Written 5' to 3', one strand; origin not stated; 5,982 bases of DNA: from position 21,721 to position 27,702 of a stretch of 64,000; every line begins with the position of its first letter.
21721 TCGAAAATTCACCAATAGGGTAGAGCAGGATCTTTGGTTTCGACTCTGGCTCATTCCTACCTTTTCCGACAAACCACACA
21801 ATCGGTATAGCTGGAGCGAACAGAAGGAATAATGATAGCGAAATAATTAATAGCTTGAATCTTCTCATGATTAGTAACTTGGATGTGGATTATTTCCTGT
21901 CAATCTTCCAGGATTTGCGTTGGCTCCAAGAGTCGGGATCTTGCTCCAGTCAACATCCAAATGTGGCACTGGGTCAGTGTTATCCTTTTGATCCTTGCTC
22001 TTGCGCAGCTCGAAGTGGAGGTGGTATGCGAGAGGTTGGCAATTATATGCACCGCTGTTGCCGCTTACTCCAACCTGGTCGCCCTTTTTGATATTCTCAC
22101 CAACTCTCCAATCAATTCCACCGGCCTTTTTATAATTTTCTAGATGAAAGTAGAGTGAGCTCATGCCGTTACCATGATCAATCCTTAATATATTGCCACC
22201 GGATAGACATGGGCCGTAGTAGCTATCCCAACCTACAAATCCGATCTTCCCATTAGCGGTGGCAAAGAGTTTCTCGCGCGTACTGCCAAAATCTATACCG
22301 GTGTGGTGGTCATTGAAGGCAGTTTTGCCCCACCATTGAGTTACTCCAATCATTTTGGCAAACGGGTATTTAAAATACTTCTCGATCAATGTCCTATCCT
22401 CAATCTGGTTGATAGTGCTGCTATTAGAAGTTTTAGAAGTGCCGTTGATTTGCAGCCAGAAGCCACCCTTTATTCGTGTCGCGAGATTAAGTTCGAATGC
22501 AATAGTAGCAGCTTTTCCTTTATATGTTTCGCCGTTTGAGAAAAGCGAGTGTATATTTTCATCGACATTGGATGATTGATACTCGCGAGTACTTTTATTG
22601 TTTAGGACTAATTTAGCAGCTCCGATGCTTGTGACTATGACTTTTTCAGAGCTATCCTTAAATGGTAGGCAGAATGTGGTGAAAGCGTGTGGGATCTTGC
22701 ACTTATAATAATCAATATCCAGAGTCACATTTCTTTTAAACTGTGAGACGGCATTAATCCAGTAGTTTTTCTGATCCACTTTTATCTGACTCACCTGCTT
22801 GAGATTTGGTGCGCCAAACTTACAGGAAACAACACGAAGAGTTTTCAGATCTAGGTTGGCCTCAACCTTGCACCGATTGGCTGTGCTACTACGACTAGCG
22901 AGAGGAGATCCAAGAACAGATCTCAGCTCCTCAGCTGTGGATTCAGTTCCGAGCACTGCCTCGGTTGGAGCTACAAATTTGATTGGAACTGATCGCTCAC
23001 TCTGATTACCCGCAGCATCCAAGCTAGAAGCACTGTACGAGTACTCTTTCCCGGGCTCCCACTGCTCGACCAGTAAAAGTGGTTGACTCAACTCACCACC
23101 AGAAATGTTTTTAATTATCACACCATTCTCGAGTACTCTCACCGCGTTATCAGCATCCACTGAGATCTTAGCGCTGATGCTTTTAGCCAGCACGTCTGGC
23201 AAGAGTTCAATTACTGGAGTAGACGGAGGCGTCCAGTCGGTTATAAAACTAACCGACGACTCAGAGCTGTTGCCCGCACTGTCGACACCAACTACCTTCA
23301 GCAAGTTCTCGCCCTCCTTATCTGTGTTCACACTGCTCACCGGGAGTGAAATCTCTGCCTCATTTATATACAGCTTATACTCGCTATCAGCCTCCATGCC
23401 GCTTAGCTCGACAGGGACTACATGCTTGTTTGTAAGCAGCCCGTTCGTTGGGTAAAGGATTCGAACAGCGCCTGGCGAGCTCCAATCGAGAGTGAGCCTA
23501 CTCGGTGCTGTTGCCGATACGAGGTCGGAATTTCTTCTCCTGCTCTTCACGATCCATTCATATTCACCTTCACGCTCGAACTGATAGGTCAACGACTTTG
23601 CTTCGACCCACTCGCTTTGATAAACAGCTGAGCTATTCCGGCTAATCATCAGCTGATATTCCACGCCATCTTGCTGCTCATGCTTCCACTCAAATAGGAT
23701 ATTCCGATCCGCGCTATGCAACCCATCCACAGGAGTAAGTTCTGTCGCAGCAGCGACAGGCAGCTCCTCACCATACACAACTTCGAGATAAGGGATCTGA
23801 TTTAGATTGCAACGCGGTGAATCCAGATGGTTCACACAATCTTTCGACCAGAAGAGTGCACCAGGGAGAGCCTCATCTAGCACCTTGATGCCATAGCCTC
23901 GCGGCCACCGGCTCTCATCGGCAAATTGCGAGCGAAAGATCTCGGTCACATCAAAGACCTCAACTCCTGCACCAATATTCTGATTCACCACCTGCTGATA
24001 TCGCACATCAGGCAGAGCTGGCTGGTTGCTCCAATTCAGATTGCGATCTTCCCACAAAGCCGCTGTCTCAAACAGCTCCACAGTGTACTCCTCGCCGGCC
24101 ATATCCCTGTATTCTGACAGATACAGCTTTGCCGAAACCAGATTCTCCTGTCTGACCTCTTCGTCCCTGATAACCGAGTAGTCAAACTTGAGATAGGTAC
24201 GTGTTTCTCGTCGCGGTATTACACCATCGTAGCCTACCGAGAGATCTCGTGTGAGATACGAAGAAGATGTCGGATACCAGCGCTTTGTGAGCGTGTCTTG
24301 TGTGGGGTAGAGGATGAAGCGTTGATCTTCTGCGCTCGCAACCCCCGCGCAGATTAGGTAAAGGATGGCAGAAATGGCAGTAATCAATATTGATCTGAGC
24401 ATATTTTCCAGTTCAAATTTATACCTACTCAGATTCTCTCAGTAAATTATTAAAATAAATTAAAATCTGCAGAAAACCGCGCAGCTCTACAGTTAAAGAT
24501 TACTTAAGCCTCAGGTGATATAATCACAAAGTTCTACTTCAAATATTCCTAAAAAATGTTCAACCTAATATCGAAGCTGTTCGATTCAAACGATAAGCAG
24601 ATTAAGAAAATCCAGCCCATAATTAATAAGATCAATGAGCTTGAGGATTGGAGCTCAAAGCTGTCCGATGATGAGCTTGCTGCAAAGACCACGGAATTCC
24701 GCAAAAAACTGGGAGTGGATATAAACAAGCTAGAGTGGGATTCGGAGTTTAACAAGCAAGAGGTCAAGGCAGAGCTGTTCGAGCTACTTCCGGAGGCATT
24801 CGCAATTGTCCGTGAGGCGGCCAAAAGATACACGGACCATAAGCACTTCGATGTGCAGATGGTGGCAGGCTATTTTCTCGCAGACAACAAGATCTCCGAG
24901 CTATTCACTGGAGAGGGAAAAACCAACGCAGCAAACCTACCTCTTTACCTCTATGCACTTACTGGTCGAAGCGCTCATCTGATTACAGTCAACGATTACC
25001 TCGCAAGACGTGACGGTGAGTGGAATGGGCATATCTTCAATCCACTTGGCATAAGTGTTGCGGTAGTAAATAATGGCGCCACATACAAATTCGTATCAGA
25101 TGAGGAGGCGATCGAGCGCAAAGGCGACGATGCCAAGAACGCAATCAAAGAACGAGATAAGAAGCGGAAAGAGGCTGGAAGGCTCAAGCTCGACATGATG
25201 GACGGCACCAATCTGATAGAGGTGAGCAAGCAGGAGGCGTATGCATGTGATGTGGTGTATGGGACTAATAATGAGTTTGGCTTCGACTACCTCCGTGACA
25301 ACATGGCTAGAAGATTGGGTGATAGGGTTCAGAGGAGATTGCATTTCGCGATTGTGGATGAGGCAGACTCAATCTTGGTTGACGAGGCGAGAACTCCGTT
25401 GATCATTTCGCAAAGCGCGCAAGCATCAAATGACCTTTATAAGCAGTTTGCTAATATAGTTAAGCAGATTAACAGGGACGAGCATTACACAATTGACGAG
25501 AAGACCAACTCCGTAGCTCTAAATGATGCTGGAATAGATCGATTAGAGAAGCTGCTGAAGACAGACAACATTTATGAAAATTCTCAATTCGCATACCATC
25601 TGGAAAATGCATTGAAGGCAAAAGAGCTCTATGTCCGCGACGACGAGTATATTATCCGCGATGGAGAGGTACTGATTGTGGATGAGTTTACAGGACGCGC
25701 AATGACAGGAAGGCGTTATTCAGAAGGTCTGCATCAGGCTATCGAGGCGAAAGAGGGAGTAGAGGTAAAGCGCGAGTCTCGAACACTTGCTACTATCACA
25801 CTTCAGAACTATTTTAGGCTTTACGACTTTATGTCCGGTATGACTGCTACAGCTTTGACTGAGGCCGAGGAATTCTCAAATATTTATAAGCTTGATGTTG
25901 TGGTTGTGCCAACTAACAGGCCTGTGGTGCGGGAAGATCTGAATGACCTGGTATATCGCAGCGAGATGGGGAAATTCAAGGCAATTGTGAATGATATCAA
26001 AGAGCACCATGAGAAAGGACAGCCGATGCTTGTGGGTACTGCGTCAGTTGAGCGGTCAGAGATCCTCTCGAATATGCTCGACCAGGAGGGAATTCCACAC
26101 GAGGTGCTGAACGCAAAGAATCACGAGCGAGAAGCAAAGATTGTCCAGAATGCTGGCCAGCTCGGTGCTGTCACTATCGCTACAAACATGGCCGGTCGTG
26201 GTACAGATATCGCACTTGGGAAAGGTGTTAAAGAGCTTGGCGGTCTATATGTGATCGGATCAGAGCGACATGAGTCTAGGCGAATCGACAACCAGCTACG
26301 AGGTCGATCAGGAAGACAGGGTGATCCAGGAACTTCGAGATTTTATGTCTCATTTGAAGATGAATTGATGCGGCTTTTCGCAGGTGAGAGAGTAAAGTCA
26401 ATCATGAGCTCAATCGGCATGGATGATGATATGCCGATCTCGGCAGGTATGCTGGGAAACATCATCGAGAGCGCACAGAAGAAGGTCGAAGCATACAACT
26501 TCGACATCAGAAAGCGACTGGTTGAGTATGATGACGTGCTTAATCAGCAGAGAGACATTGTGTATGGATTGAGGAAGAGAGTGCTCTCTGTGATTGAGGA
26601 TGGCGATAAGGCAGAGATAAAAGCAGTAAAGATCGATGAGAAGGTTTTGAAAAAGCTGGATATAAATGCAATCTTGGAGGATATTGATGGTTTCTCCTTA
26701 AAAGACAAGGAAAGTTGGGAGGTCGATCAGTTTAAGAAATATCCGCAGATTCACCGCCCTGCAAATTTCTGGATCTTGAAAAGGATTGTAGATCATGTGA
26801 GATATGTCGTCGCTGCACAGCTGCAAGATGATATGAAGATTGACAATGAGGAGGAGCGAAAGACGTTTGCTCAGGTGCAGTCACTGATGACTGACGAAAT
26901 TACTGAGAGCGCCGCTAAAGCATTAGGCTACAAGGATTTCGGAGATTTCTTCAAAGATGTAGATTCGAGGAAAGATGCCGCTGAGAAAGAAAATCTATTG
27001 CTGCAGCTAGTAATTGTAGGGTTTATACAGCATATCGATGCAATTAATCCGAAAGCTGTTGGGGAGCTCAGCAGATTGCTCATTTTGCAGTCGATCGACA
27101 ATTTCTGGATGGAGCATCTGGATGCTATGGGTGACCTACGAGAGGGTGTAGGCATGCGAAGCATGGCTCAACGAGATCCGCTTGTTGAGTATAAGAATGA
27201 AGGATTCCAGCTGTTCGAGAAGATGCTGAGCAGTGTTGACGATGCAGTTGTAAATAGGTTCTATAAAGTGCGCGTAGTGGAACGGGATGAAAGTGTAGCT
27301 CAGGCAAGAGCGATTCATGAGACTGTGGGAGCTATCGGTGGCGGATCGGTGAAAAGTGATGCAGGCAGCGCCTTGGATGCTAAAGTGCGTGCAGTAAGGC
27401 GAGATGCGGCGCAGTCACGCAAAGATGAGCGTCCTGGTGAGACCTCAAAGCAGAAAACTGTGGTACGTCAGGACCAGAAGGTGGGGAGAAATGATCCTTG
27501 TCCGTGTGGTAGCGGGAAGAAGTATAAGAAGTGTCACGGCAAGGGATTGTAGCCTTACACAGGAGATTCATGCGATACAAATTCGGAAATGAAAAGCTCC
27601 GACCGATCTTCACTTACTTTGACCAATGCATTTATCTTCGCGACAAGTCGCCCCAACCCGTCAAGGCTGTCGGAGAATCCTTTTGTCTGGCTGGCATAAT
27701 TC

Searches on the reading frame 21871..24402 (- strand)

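Call 3: search_protein_families(library=pfam, proteins=[window:21871-24402:-], max_evalue=0.1)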
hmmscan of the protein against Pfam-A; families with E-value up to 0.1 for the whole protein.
window:21871-24402:- (843 aa): 4 families
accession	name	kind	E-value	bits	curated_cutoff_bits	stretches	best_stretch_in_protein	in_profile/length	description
PF01551.29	Peptidase_M23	-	1.2e-16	61.1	28.7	1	699-805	2-93/96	Peptidase family M23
PF24517.2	CBM96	-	5.8e-09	36.4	26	1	33-161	7-128/164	Carbohydrate-binding module family 96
PF19077.6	Big_13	-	0.003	18.4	27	0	359-389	70-101/102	Bacterial Ig-like domain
PF04170.18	NlpE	-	0.093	14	22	0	245-287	11-51/86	NlpE N-terminal domain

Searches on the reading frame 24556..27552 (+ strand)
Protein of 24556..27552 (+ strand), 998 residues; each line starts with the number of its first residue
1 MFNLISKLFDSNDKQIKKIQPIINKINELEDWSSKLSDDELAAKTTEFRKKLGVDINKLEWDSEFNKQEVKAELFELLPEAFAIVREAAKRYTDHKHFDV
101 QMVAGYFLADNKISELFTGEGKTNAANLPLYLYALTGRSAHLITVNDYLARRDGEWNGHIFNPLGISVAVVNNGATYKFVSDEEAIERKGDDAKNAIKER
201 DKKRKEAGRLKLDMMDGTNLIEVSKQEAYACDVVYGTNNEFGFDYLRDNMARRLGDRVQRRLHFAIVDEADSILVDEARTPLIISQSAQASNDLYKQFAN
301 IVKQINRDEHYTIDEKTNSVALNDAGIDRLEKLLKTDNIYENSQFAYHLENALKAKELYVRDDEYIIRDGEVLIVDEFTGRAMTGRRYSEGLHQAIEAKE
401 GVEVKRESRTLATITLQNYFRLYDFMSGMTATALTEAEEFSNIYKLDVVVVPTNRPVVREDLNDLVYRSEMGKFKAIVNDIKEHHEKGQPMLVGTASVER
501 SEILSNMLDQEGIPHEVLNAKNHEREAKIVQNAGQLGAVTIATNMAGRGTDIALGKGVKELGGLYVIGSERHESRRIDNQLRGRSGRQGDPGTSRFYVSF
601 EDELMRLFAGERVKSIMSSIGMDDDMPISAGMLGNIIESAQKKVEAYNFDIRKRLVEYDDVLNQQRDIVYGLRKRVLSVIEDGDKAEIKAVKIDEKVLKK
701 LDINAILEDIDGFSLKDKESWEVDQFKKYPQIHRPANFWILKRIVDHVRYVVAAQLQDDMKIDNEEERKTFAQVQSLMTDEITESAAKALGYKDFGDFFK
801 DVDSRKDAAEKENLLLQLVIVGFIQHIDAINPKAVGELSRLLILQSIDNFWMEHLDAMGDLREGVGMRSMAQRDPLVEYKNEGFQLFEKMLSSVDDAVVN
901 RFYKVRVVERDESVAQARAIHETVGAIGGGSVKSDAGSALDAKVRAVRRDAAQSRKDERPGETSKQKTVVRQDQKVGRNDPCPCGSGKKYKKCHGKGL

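Call 3: search_protein_families(library=pfam, proteins=[window:24556-27552:+], max_evalue=0.1)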
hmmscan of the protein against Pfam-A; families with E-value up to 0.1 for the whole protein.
window:24556-27552:+ (998 aa): 7 families
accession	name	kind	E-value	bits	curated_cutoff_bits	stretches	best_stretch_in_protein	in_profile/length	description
PF07517.20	SecA_DEAD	-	2e-104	349.4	24.6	1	7-441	3-290/290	SecA DEAD-like domain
PF21090.3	P-loop_SecA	-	5.8e-81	271.4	27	2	456-556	1-101/205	SecA P-loop domain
PF07516.18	SecA_SW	-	2.2e-46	158.9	26.7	1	627-905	1-199/200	SecA Wing and Scaffold domain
PF01043.26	SecA_PP_bind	-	1.1e-38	132.6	23.5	1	291-397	2-110/110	SecA preprotein cross-linking domain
PF02810.21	SEC-C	-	3.3e-10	40.1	20.4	1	978-996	1-19/19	SEC-C motif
PF00271.37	Helicase_C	-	0.0013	19.4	23.5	1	473-588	2-109/110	Helicase conserved C-terminal domain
PF00270.35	DEAD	-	0.076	13.2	26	0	211-277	75-133/167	DEAD/DEAH box helicase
